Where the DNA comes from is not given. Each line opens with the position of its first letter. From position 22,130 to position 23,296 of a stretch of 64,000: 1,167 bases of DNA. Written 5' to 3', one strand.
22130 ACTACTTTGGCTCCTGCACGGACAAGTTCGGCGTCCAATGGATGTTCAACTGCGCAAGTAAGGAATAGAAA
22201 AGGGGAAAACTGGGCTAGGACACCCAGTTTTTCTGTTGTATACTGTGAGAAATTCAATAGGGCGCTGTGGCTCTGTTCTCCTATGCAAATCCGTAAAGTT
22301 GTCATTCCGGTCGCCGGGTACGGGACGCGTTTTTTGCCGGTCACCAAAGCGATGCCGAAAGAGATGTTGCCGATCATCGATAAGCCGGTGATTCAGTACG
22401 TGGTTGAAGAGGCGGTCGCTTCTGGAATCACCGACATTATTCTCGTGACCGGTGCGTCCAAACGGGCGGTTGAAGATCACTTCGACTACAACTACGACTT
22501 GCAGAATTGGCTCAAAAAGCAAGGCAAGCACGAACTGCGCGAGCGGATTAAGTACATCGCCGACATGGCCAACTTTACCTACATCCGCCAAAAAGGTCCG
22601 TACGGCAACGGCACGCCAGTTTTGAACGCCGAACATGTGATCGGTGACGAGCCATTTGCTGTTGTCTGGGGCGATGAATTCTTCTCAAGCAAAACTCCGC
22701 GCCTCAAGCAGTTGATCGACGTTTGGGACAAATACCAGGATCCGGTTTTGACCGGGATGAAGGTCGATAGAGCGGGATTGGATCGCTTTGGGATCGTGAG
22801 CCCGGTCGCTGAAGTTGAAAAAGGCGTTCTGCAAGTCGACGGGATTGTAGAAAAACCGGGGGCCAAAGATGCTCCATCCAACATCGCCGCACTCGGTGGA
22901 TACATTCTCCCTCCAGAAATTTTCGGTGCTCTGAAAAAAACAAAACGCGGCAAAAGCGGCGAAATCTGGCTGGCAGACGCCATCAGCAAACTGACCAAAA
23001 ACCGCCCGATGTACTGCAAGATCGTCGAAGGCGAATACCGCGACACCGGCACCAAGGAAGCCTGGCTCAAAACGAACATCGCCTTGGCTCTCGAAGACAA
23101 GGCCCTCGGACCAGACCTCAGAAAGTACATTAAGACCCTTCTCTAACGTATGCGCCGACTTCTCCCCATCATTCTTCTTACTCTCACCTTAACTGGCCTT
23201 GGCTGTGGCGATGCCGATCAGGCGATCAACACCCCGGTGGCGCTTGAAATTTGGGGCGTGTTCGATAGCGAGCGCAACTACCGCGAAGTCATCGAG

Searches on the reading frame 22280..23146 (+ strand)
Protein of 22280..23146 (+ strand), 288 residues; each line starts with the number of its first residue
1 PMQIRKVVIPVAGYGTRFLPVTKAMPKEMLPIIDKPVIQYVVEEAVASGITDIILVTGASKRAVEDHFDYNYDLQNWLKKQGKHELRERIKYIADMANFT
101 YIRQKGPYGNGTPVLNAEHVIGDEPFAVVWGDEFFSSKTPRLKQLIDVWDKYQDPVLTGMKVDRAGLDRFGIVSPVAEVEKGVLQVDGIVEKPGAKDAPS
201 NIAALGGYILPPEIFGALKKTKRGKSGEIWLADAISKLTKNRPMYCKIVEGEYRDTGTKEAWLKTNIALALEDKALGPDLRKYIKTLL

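Call 3: search_protein_families(library=pfam, proteins=[window:22280-23146:+], max_evalue=0.1)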
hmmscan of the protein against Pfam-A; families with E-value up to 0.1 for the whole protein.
window:22280-23146:+ (288 aa): 4 families
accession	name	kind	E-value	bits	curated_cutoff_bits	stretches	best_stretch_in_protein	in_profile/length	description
PF00483.29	NTP_transferase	-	2e-30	106.6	21.2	1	7-267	2-240/245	Nucleotidyl transferase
PF12804.13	NTP_transf_3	-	0.00069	20.3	27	1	8-63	2-52/160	MobA-like NTP transferase domain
PF01128.25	IspD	-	0.019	15.2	27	1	7-61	3-54/221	2-C-methyl-D-erythritol 4-phosphate cytidylyltransferase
PF02348.25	CTP_transf_3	-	0.061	13.5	22.6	1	27-62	16-51/217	Cytidylyltransferase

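Call 4: search_protein_families(library=ncbifam, proteins=[window:22280-23146:+], max_evalue=0.1)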
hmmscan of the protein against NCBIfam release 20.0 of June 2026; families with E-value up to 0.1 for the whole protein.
window:22280-23146:+ (288 aa): 36 families (the best 25 are shown)
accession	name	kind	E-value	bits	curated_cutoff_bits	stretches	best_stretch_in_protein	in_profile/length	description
TIGR01099.1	galU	equivalog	4.1e-93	311.7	326.8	1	4-265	1-261/261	UTP--glucose-1-phosphate uridylyltransferase GalU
NF009928.0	PRK13389.1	equivalog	2.3e-57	194.5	548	1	3-286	7-296/302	UTP--glucose-1-phosphate uridylyltransferase GalU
NF007516.0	PRK10122.1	equivalog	3.3e-53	180.8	534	1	5-288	4-295/297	UTP--glucose-1-phosphate uridylyltransferase GalF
TIGR01105.1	galF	equivalog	3.9e-50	170.7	659.2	1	4-288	3-295/297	GalU regulator GalF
TIGR03992.1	Arch_glmU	subfamily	2.8e-32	112.1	292.1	2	89-259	63-217/393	bifunctional sugar-1-phosphate nucleotidylyltransferase/acetyltransferase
TIGR01208.1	rmlA_long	equivalog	5.1e-32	111.1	320.25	1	6-269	1-234/353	glucose-1-phosphate thymidylyltransferase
NF041313.1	UDPGP_AglF_Halo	equivalog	3.1e-23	82.4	400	2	99-242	73-207/234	UTP--glucose-1-phosphate uridylyltransferase AglF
NF041173.1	Sug_nt_acttase_Thmprot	equivalog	6e-19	68.2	600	1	6-262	2-220/405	bifunctional sugar-1-phosphate nucleotidylyltransferase/acetyltransferase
TIGR01207.1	rmlA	equivalog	2.9e-14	52.8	360.65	2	8-61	3-56/286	glucose-1-phosphate thymidylyltransferase RfbA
NF012024.0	PRK15480.1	equivalog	6.7e-14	51.7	588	1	2-58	1-57/292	glucose-1-phosphate thymidylyltransferase RfbA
NF045761.1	NAMPUrTaseMurU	equivalog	1.7e-11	44.5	250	1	6-142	2-117/226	N-acetylmuramate alpha-1-phosphate uridylyltransferase MurU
TIGR01173.1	glmU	equivalog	2.3e-09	36.6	366.85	1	6-239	2-203/452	bifunctional UDP-N-acetylglucosamine diphosphorylase/glucosamine-1-phosphate N-acetyltransferase GlmU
NF052502.1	man1P_GTase_Rv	exception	8.1e-09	34.8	440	1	7-69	3-65/352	mannose-1-phosphate guanylyltransferase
NF049965.1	GlMnHpPGnyltfHddC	equivalog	2.4e-08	33.9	300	1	7-72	3-68/221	D-glycero-D-manno-heptose 1-phosphate guanosyltransferase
TIGR02623.1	G1P_cyt_trans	equivalog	3.7e-07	29.8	300.25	1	6-135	2-131/255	glucose-1-phosphate cytidylyltransferase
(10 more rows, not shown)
